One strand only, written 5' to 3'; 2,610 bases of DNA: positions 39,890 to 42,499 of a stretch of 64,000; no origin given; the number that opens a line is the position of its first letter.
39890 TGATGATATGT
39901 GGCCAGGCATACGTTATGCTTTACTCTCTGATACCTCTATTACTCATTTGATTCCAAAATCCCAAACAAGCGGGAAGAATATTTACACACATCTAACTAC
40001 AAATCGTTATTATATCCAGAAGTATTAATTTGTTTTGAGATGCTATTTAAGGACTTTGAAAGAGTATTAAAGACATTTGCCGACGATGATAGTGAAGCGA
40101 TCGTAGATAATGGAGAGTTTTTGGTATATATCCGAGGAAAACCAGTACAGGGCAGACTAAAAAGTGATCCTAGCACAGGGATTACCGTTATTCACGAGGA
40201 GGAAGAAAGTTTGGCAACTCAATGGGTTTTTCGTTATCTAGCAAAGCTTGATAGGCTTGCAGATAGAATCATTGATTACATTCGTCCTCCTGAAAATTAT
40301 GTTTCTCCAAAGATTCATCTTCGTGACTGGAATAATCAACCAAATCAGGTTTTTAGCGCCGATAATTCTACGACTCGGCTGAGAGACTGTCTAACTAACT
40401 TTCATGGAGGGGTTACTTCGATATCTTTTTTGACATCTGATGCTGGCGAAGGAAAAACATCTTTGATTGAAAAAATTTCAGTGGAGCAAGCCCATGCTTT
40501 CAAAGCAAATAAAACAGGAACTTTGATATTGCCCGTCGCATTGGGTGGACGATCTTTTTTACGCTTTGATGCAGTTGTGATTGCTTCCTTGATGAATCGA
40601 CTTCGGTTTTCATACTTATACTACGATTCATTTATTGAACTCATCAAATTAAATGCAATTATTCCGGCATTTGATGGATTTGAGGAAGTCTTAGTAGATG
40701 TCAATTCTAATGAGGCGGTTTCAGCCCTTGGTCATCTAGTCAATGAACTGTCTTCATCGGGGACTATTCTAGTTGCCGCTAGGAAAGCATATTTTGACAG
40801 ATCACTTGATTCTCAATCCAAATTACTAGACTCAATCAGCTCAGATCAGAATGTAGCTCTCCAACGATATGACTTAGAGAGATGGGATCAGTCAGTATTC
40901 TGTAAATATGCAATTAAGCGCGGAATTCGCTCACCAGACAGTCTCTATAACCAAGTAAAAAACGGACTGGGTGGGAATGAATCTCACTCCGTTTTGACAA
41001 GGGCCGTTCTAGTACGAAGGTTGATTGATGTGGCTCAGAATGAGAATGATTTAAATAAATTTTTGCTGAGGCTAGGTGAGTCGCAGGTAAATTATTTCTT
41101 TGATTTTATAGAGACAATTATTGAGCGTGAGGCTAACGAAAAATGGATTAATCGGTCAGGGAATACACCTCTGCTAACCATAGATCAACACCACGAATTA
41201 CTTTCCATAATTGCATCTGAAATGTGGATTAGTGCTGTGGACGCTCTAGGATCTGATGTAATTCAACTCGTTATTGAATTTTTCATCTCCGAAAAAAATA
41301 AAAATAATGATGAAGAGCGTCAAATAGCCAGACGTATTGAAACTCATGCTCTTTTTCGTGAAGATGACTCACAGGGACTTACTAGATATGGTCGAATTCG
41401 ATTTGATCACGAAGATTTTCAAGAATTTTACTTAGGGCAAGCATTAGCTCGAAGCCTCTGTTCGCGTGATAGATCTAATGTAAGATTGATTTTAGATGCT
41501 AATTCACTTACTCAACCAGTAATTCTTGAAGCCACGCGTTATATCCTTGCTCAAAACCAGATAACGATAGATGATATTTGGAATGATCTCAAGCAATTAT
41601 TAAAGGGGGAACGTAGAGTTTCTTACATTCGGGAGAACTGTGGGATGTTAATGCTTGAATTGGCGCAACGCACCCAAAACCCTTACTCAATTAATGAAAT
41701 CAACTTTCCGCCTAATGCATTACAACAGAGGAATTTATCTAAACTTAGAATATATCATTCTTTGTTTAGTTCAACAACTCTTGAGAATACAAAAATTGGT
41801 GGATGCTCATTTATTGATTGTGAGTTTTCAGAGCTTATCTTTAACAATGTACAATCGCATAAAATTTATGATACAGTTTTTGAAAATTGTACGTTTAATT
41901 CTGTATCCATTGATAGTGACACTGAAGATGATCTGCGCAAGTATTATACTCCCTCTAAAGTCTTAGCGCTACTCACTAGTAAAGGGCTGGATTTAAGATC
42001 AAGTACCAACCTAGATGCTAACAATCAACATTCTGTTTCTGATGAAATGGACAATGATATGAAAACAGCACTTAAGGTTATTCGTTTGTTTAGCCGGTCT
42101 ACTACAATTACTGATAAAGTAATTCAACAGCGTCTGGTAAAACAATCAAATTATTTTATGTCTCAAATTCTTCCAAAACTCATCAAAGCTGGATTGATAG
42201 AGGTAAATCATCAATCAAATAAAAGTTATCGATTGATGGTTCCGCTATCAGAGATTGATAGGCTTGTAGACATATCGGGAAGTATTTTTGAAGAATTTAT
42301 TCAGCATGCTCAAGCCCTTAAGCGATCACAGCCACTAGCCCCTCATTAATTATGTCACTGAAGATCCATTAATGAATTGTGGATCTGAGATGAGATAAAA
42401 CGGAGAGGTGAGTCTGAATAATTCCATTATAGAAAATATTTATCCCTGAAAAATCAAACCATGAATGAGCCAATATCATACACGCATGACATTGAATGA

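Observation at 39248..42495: Two-gene NYN-nuclease + NACHT-STAND cassette inserted between DAHP synthase and prfA: candidate undescribed defence-type system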

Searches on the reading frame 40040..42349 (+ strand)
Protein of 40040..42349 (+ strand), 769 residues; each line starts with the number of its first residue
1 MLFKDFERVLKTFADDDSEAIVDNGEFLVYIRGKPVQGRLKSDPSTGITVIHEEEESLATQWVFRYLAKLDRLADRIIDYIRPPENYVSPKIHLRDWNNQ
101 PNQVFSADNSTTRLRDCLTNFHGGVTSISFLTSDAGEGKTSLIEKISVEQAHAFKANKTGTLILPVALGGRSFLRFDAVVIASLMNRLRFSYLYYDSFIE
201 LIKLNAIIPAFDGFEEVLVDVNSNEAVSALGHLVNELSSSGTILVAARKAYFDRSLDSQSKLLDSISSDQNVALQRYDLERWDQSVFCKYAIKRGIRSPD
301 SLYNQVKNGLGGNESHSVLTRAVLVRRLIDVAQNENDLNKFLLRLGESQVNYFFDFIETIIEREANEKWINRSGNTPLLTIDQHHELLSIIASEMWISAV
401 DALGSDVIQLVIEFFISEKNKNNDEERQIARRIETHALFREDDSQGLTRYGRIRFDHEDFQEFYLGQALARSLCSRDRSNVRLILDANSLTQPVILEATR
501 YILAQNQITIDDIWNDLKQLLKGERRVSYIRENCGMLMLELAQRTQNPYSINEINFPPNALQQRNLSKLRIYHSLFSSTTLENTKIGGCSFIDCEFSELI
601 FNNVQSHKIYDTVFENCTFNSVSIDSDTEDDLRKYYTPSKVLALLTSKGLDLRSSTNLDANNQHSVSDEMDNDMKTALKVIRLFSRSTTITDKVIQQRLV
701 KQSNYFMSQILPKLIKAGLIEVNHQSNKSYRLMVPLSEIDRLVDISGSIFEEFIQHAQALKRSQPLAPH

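Call 3: search_protein_families(library=pfam, proteins=[window:40040-42349:+], max_evalue=1)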
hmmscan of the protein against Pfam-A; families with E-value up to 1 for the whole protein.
window:40040-42349:+ (769 aa): 6 families
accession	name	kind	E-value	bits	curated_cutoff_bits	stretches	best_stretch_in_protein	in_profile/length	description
PF13599.13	Pentapeptide_4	-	4.5e-05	23.9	38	1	565-626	12-75/78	Pentapeptide repeat region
PF23894.2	LD_SV2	-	0.0017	19.1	29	1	576-623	27-71/92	SV2A/B/C luminal domain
PF13576.12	Pentapeptide_3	-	0.024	15.3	27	1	576-604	6-36/48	Pentapeptide repeats (9 copies)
PF13306.12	LRR_5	-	0.036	14.4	27.7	1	580-628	17-67/127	BspA type Leucine rich repeat region (6 copies)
PF13847.12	Methyltransf_31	-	0.085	13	27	1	582-671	49-127/145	Methyltransferase domain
PF07261.16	DnaB_2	-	0.13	12.4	22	0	467-516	6-58/74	Replication initiation and membrane attachment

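Call 4: search_protein_families(library=padloc, proteins=[window:40040-42349:+], max_evalue=1)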
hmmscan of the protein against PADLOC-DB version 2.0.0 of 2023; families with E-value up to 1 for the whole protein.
window:40040-42349:+ (769 aa): 1 family
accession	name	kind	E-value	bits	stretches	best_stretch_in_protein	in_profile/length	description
PDLC01504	Csm2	-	0.031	12.6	1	392-437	9-53/116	CAS-III-D; effector_SS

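Call 5: search_protein_families(library=ncbifam, proteins=[window:40040-42349:+], max_evalue=1)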
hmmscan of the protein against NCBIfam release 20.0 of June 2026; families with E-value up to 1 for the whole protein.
window:40040-42349:+ (769 aa): 4 families
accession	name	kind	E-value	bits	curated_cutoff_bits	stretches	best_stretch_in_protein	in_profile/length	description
NF051894.1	anti_phage_HalA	equivalog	0.0021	17.3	250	1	575-624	83-124/338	anti-phage Hailong system effector protein HalA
NF033086.2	penta_rpt_Qnr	equivalog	0.069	12.9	240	1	554-619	5-68/211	Qnr family pentapeptide repeat protein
NF000421.1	penta_rpt_QnrVC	exception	0.099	12.6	460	1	552-620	9-75/218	QnrVC family quinolone resistance pentapeptide repeat protein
NF033942.0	GjpA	subfamily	0.11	11.7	100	1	659-722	84-146/331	outer membrane porin GjpA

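Call 6: find_homologous_proteins(query=window:40040-42349:+)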
Query window:40040-42349:+ (769 aa): 1179 proteins with E <= 0.001 among 8000 candidates; the best 120 are listed.
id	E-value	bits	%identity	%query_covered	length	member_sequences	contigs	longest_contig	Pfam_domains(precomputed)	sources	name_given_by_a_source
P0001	0.0e+0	1708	100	100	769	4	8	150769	-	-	-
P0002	0.0e+0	1179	71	99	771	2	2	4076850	-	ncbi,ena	-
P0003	1.3e-294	997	62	98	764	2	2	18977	-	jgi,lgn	-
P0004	7.5e-286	968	60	99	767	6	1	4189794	-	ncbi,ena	-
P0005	3.9e-283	959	60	99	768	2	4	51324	-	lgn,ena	-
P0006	4.3e-283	959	58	100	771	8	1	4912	-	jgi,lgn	-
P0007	1.5e-281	954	59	99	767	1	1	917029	-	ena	-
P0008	2.2e-280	950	58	99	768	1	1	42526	-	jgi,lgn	-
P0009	8.2e-264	895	57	98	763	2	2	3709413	-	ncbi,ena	-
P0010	1.9e-255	868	55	98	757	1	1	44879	-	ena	-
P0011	2.2e-239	815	53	99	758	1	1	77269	-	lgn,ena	-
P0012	1.7e-237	808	53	98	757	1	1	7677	-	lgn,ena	-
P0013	8.6e-236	803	52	99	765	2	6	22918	-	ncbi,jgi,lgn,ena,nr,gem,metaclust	ncbi:MAG: hypothetical protein OXD43_11430 [Bacteroidetes bacterium]|nr:hypothetical protein [Bacter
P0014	4.2e-234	797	51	98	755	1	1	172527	-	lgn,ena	-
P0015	5.9e-234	797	53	98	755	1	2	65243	-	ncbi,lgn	-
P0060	1.2e-168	581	41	99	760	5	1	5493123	-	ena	-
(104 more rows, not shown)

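Call 9: find_encoding_contigs(protein=P0002, flank=6000, max_places=3)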
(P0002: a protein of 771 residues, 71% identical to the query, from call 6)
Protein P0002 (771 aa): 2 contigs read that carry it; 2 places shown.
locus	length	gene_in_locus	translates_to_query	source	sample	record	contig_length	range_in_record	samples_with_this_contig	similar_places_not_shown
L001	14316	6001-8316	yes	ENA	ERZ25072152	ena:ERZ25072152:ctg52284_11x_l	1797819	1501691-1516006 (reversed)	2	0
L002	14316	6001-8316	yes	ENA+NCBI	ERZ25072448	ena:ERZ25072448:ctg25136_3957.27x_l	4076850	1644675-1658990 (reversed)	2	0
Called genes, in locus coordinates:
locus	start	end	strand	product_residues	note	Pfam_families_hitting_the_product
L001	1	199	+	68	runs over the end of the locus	-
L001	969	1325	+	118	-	-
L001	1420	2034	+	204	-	-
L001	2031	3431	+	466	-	PF03968:LptD_N (faint), PF13100:OstA_2 (faint)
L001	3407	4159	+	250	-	PF00005:ABC_tran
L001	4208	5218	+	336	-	PF18152:DAHP_snth_FXD, PF00793:DAHP_synth_1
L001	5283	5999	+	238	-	-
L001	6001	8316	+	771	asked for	-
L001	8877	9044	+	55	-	-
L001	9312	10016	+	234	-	PF01936:NYN (faint)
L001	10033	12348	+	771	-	-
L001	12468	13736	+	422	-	PF03235:GmrSD_N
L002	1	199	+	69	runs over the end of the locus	-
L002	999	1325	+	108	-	-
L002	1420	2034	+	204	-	-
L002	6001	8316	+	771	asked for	-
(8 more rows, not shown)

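Call 10: find_encoding_contigs(protein=P0060, flank=6000, max_places=3)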
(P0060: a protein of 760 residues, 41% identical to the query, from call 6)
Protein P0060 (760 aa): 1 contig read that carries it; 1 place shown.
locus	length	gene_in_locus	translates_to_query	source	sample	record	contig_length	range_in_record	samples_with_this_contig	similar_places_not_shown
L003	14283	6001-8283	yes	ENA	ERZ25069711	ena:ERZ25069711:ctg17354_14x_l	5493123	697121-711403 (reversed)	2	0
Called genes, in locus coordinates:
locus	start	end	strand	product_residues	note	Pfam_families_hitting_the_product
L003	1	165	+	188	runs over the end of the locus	PF05685:Uma2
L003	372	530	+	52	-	-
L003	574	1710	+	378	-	PF04307:YdjM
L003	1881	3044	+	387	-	PF13173:AAA_14, PF13635:DUF4143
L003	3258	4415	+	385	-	PF13173:AAA_14, PF13635:DUF4143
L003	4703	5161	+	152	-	-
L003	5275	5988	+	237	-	-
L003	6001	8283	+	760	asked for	-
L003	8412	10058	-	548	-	PF13857:Ank_5 (faint), PF12796:Ank_2, PF00023:Ank (weak), PF12796:Ank_2, PF00023:Ank (weak), PF12796:Ank_2, PF13637:Ank_4 (weak), PF00023:Ank (weak), +1 more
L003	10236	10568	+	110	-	PF07889:DUF1664 (faint), PF06825:HSBP1 (faint)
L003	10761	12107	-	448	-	PF07586:HXXSHH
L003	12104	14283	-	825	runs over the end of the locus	PF07626:PSD3, PF07637:PSD5, PF07631:PSD4, PF07627:PSCyt3, PF07624:PSD2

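Call 13: search_solved_structures(query=A1, max_evalue=10, show_alignments=2)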
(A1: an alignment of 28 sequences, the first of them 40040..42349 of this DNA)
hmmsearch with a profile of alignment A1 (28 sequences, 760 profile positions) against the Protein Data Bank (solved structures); distinct sequences matched with E-value up to 10: 20.
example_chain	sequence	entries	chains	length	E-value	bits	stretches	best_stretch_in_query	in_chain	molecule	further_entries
2bm4_A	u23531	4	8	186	2.3e-05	26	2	533-597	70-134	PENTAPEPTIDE REPEAT FAMILY PROTEIN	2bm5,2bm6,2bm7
2xt4_A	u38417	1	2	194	2.3e-05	26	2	554-616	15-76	MCBG-LIKE PROTEIN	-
2xt2_A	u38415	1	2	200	3.2e-05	25.5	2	554-616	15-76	MCBG-LIKE PROTEIN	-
6es1_B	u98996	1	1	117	0.0059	18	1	551-616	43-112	Synaptic vesicle glycoprotein 2C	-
5jlv_C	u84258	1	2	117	0.0088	17.5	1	551-616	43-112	Synaptic vesicle glycoprotein 2C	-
4jra_C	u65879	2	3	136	0.0095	17.4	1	551-616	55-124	Synaptic vesicle glycoprotein 2C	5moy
6zt4_A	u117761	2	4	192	0.011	17.2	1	553-622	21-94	Pentapeptide repeat protein MfpA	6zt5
9nyi_A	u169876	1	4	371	0.026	15.9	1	552-635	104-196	Structure of HalA in complex with oligodeoxyadenylate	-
5jmc_B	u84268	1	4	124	0.037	15.4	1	551-616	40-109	Synaptic vesicle glycoprotein 2C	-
3pss_A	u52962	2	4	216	0.15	13.4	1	572-614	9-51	Qnr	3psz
2xty_A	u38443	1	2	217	0.15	13.4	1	562-619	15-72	QNRB1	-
2xtx_A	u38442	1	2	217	0.18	13.1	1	562-619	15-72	QNRB1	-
2xtw_A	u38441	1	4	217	0.22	12.9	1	562-619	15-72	QNRB1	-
7uia_C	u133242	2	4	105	0.65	11.3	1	551-622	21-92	SV2Ac | SV2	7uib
5jw7_A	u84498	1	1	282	0.84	10.9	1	570-647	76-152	E3 ubiquitin-protein ligase SopA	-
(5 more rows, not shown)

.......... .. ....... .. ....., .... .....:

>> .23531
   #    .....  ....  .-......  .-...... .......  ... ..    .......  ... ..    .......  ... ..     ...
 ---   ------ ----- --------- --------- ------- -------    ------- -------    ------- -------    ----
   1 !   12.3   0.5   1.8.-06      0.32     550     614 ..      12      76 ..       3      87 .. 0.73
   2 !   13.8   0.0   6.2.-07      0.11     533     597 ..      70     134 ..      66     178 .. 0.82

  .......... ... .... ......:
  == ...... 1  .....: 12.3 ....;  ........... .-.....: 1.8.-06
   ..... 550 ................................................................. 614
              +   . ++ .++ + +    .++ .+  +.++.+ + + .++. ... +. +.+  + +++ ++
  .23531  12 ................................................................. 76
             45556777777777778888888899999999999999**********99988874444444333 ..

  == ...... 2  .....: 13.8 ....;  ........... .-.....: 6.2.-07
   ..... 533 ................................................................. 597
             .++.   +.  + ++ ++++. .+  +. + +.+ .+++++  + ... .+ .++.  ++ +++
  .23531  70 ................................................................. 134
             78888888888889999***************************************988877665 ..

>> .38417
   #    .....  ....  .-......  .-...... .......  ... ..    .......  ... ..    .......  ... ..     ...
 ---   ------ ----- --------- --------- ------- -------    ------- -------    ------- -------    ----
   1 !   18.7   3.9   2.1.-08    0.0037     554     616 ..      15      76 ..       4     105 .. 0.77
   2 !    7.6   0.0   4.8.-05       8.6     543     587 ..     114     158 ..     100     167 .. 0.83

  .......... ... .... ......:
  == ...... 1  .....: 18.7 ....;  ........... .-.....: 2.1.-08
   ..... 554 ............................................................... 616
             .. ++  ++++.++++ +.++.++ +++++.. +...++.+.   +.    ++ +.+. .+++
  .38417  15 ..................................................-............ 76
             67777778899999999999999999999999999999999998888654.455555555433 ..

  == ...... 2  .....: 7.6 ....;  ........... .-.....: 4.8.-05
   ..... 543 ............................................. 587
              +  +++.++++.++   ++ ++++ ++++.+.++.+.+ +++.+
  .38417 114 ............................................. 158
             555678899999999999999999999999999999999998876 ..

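Call 14: find_related_loci(query=A1, collection=genome_contigs, flank=8000)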
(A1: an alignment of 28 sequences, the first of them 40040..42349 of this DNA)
Query A1 (769 aa) in genome_contigs; peptide patterns used: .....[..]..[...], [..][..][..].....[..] (x = any residue, [..] = any of these).
268 stretches matched a pattern; 118 encode a relative of the query (tblastn E <= 1e-3); the best 80 are kept; 80 distinct loci.
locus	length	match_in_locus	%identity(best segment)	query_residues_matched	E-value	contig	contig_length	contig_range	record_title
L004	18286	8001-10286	71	1-760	0e+0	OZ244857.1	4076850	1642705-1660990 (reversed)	MAG: Rhodothermales bacterium isolate e2e955bd-55ea-4ae9-ac84-c634e8e550e8 genome assembly, chromosome: 1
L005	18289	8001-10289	60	1-761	0e+0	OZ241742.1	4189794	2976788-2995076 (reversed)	MAG: Rhodothermales bacterium isolate 6e813d85-8f61-4035-a4a2-b9e8d494f84d genome assembly, chromosome: 1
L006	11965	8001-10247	53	1-754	0e+0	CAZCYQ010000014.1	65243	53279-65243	MAG TPA_asm: uncultured Rhodothermaceae bacterium isolate SRP109090_co2_2 genome assembly, contig: NODE_498_length_65243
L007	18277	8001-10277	49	1-757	0e+0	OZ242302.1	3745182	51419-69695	MAG: Rhodothermales bacterium isolate 073f09b9-7bb2-4d87-bfd8-7931eea96a09 genome assembly, chromosome: 1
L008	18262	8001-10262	53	1-757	0e+0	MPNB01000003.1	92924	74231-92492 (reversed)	MAG: Rhodothermaceae bacterium bin80 NODE_404_length_92924_cov_19.896_ID_807, whole genome shotgun sequence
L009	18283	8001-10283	57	1-757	0e+0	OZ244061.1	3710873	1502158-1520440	MAG: Rhodothermales bacterium isolate 21fda42b-fcae-4b59-93a0-87e05944a696 genome assembly, chromosome: 1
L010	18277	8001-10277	48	1-757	0e+0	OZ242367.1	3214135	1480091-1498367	MAG: Rhodothermales bacterium isolate 571183b6-2e0b-44cf-967d-8c50aa38ec23 genome assembly, chromosome: 1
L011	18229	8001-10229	49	1-754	0e+0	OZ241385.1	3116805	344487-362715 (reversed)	MAG: Rhodothermales bacterium isolate ca287509-31ff-4378-acd2-cec91d6888d7 genome assembly, chromosome: 1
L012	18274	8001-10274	46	1-759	0e+0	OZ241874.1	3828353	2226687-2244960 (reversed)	MAG: Rhodothermales bacterium isolate 4d6fa364-bf15-4492-bf93-c3371add2069 genome assembly, chromosome: 1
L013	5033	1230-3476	40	1-754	0e+0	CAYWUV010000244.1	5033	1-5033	MAG TPA_asm: uncultured Bryobacterales bacterium isolate SRP109090_co2_27 genome assembly, contig: NODE_25576_length_503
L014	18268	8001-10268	41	1-758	0e+0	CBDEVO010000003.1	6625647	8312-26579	MAG: Vicinamibacterales bacterium isolate af2fa338-4f39-4c0d-83fa-ec8062318583 genome assembly, contig: contig_3, whole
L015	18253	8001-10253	39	1-756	2e-179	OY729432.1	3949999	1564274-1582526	MAG: Candidatus Binatia bacterium isolate b65fbbe8-1638-4b94-9072-1473f084fbf4 genome assembly, chromosome: 1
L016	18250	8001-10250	40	1-756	2e-179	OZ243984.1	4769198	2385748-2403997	MAG: uncultured Candidatus Binatia bacterium isolate 31174faa-af5d-46df-8d7f-4a8f69c76524 genome assembly, chromosome: 1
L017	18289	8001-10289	40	1-758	4e-179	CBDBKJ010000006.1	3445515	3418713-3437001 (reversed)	MAG: Vicinamibacterales bacterium isolate 439a5d20-bfdb-4aba-b463-0bc3b0a73bd6 genome assembly, contig: contig_6, whole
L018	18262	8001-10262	40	1-754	8e-179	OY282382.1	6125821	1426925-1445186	MAG: uncultured Vicinamibacterales bacterium isolate e65da963-7c29-4b68-91ce-224fd25ea74c genome assembly, chromosome: 1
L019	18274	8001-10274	51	1-757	0e+0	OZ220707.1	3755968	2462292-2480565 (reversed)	MAG: Rhodothermales bacterium isolate 73463979-71cf-475a-bf3e-fc0c682d52d1 genome assembly, chromosome: 1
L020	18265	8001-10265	39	1-755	3e-177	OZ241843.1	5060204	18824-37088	MAG: Vicinamibacterales bacterium isolate d728d8a6-ce75-4a6f-b799-faf650d2db42 genome assembly, chromosome: 1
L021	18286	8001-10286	39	1-767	8e-177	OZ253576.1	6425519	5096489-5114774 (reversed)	MAG: Vicinamibacterales bacterium isolate 6a0cd737-ee79-44fe-98ec-e457d3034484 genome assembly, chromosome: 1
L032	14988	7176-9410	38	1-754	6e-159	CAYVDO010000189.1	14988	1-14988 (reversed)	MAG TPA_asm: uncultured bacterium isolate binchicken_co245_204 genome assembly, contig: NODE_4312_length_14988_cov_6.417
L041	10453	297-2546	34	1-756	7e-138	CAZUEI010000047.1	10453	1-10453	MAG TPA_asm: uncultured Chloracidobacterium sp. isolate SRP173033_co3_81 genome assembly, contig: NODE_8718_length_10453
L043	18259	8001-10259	35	1-758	8e-137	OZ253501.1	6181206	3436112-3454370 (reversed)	MAG: Candidatus Latescibacterota bacterium isolate f485d00f-16df-4488-a4d1-ddfd292eb512 genome assembly, chromosome: 1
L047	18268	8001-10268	35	6-755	5e-134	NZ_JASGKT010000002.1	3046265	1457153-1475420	MAG: Piscinibacter sp. isolate 5N061 JMF-2111-06-0005.ont.bin.61_1, whole genome shotgun sequence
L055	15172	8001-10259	33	1-754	5e-129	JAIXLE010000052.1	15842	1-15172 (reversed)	MAG: Bacteroidales bacterium isolate UW1SPNA076 one-stage_bin076_NODE_2719, whole genome shotgun sequence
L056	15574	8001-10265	33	1-756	2e-127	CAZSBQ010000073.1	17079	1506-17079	MAG TPA_asm: uncultured Victivallales bacterium isolate SRP332253_co1_127 genome assembly, contig: NODE_5481_length_1707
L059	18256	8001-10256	34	5-756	5e-126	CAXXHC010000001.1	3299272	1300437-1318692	MAG: Myxococcota bacterium isolate df99fd88-303e-4d73-b9e8-6fd6d014d839 genome assembly, contig: contig_1, whole genome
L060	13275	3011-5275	34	1-755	5e-126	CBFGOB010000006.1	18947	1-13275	MAG TPA_asm: uncultured bacterium isolate SRR29873475_metabat2_6 genome assembly, contig: ERZ27315263.120, whole genome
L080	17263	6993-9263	34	1-754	9e-122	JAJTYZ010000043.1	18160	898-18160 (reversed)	MAG: Chthoniobacterales bacterium isolate DTUVER2 43-Genome52, whole genome shotgun sequence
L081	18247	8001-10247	33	1-754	9e-121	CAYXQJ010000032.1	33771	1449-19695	MAG TPA_asm: uncultured Hyphomicrobiales bacterium isolate SRP329715_co2_289 genome assembly, contig: NODE_2715_length_3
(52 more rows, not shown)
